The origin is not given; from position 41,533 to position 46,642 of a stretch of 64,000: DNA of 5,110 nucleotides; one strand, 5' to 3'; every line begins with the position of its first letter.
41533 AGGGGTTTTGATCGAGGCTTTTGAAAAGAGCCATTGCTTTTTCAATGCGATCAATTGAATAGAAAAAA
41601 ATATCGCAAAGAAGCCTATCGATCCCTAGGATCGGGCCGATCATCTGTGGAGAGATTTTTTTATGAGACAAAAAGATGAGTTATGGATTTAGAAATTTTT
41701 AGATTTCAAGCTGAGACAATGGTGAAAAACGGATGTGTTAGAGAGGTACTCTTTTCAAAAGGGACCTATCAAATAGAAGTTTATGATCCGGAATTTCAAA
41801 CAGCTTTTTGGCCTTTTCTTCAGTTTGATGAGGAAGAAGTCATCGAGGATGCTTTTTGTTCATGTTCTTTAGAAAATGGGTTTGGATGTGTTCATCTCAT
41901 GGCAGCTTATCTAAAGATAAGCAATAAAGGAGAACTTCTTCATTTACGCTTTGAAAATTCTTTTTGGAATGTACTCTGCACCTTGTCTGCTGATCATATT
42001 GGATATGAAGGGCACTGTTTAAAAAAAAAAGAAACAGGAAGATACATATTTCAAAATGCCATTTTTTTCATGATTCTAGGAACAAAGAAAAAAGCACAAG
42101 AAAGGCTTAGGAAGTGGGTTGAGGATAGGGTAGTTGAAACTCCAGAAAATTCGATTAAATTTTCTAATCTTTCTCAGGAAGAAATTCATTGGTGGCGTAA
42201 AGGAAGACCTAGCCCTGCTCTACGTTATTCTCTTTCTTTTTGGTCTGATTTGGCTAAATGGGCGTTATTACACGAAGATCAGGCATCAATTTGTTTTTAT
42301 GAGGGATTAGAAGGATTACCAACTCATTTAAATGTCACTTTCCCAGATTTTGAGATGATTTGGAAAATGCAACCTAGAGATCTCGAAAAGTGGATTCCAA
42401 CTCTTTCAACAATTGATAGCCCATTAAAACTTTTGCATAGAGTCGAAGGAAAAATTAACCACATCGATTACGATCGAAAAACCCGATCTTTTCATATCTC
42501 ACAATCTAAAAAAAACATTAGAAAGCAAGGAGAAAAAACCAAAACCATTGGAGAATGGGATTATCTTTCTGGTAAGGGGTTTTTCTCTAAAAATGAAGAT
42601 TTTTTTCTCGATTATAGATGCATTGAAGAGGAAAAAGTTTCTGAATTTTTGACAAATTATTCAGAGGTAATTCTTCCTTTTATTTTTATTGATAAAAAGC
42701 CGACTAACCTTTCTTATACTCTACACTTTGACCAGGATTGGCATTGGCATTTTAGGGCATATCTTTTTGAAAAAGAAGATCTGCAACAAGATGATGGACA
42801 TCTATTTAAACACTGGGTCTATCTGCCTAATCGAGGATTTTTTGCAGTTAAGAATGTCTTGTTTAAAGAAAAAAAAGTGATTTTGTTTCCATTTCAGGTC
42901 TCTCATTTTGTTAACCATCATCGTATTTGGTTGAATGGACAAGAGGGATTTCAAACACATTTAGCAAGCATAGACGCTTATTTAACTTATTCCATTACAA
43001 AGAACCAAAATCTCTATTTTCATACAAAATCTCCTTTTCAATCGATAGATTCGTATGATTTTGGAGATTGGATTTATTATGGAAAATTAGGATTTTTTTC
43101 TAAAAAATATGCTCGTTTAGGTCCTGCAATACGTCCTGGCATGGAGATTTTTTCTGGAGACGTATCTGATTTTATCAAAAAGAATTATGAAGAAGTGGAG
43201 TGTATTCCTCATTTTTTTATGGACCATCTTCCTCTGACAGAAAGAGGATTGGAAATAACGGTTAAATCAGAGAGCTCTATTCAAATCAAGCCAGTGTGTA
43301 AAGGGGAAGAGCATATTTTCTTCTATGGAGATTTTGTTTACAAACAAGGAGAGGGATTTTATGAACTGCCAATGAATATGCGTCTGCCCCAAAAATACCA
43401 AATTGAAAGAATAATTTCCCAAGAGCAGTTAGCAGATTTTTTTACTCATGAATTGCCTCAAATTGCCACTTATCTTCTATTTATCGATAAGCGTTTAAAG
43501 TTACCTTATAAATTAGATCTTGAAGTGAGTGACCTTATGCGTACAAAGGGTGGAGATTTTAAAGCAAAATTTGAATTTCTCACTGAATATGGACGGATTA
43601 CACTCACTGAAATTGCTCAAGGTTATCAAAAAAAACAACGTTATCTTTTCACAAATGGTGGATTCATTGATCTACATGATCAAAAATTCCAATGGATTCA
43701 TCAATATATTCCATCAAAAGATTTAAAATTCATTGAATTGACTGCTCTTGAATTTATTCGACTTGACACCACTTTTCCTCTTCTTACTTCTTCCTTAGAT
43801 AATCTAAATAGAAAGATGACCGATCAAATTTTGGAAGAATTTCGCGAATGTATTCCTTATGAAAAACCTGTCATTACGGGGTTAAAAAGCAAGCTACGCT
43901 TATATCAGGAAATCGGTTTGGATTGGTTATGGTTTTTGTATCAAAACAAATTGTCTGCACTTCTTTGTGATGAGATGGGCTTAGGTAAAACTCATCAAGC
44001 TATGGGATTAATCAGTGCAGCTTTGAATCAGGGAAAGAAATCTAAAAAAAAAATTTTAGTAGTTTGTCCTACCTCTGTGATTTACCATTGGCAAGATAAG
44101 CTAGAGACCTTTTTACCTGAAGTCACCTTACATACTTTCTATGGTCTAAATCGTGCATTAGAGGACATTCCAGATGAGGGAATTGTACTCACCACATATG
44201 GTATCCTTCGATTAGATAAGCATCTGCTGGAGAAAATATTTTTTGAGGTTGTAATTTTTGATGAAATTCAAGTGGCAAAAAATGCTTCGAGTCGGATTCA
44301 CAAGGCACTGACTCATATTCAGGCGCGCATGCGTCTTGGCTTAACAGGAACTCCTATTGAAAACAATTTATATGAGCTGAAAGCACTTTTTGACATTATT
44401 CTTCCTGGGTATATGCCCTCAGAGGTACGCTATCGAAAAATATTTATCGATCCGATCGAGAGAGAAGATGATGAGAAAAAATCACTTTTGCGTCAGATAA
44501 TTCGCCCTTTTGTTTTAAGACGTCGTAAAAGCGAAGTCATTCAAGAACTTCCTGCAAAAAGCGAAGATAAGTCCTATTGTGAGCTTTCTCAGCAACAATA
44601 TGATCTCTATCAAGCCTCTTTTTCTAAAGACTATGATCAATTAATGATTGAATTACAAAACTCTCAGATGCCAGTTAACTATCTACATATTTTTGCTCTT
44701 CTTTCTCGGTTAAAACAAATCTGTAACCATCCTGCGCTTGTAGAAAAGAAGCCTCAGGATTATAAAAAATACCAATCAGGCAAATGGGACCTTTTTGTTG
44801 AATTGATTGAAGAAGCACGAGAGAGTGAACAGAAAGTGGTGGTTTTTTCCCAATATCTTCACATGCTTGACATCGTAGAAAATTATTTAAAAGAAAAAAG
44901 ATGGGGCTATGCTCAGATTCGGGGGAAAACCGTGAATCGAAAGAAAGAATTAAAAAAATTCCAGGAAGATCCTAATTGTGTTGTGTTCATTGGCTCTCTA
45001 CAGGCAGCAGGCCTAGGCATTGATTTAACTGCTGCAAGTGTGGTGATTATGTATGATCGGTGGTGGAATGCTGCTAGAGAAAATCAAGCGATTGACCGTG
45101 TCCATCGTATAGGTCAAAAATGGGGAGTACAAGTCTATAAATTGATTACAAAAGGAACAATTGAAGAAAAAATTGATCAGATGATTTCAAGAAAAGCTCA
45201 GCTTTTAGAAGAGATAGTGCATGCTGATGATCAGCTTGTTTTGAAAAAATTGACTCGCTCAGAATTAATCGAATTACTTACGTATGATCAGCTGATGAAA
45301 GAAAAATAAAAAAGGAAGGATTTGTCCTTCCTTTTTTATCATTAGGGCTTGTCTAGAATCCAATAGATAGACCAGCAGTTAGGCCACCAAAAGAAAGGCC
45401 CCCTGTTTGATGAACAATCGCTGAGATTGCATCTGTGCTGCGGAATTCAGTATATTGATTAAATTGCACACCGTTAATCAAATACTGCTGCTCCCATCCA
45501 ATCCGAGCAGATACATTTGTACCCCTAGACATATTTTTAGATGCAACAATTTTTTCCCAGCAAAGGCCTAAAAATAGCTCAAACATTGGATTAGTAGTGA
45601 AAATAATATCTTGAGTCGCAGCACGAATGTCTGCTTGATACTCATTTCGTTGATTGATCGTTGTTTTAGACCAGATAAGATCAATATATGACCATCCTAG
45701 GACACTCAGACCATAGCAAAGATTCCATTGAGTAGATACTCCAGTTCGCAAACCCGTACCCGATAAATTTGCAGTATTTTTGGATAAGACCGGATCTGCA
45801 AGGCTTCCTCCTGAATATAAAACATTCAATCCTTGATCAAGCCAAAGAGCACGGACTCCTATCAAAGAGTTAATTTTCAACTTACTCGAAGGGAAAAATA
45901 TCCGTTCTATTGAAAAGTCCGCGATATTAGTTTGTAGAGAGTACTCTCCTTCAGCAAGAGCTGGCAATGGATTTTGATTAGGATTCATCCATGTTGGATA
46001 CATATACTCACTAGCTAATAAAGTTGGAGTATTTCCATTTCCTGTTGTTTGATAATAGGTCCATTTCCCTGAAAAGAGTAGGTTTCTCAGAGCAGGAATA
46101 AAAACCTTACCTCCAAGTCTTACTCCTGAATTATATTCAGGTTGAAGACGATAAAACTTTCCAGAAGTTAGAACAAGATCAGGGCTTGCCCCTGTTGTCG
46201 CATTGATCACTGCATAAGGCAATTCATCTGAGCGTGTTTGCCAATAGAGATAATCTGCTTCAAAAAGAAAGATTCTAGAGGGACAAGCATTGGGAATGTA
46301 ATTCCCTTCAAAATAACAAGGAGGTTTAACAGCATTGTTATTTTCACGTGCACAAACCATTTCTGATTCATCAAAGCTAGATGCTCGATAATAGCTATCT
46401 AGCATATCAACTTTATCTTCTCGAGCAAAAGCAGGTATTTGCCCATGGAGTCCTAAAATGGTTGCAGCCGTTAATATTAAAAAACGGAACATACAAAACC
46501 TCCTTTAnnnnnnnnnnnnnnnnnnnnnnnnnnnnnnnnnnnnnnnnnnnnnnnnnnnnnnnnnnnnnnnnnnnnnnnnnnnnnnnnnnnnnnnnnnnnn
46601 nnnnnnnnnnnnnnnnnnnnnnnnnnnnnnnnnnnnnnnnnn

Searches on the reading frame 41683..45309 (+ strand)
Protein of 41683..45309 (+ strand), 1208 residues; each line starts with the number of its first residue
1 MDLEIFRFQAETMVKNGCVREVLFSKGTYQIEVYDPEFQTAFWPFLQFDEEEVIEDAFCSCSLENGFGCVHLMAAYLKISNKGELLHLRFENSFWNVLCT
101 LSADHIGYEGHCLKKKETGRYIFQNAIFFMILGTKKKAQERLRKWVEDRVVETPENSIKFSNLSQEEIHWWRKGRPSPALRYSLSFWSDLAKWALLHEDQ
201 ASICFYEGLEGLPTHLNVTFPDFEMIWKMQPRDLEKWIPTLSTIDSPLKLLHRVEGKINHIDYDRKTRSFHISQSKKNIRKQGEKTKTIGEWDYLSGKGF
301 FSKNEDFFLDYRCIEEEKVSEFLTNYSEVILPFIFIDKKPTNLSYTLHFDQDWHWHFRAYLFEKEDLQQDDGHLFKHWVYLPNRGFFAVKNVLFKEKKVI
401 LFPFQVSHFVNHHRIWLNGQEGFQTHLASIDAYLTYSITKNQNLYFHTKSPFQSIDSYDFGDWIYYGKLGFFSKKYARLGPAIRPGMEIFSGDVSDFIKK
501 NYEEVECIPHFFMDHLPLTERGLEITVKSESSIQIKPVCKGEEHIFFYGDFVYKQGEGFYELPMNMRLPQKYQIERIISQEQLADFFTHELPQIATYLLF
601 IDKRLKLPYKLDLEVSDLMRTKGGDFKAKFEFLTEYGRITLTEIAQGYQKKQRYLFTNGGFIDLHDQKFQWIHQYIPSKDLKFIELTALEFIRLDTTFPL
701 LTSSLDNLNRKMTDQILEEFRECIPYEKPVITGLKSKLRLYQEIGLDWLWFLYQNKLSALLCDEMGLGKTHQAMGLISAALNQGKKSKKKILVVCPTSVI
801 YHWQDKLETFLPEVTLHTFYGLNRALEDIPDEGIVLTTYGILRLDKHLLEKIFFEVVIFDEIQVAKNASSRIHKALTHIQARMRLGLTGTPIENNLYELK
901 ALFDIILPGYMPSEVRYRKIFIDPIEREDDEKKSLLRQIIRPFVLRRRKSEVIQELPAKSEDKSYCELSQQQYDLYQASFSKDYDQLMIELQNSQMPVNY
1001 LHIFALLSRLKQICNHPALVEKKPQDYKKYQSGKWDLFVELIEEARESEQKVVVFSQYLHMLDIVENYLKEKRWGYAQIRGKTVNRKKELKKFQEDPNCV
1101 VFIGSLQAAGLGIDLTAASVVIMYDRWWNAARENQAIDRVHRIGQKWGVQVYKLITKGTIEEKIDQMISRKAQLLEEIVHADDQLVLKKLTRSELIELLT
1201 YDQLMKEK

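Call 71: search_protein_families(library=pfam, proteins=[window:41683-45309:+], max_evalue=0.001)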
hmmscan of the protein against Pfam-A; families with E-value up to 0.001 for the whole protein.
window:41683-45309:+ (1208 aa): 5 families
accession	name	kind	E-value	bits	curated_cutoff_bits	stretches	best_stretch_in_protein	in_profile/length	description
PF00176.29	SNF2-rel_dom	-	8.2e-61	206.1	24.9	1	741-1018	1-289/290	SNF2-related domain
PF00271.37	Helicase_C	-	1.1e-19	71.2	23.5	1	1034-1144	2-110/110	Helicase conserved C-terminal domain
PF04851.21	ResIII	-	2.1e-13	51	22.5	1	737-892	3-163/164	Type III restriction enzyme, res subunit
PF11496.14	HDA2-3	-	6.9e-08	32.4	27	1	969-1161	13-226/278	Class II histone deacetylase complex subunits 2 and 3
PF00270.35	DEAD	-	2.2e-06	27.9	26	1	756-896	15-164/167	DEAD/DEAH box helicase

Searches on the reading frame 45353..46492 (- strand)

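Call 72: search_protein_families(library=pfam, proteins=[window:45353-46492:-], max_evalue=0.001)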
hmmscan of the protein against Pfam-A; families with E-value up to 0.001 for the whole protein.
window:45353-46492:- (379 aa): 1 family
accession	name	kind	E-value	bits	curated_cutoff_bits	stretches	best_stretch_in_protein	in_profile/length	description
PF05150.18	Legionella_OMP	-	3.7e-16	59.3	25.4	1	70-376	4-278/281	Legionella pneumophila major outer membrane protein precursor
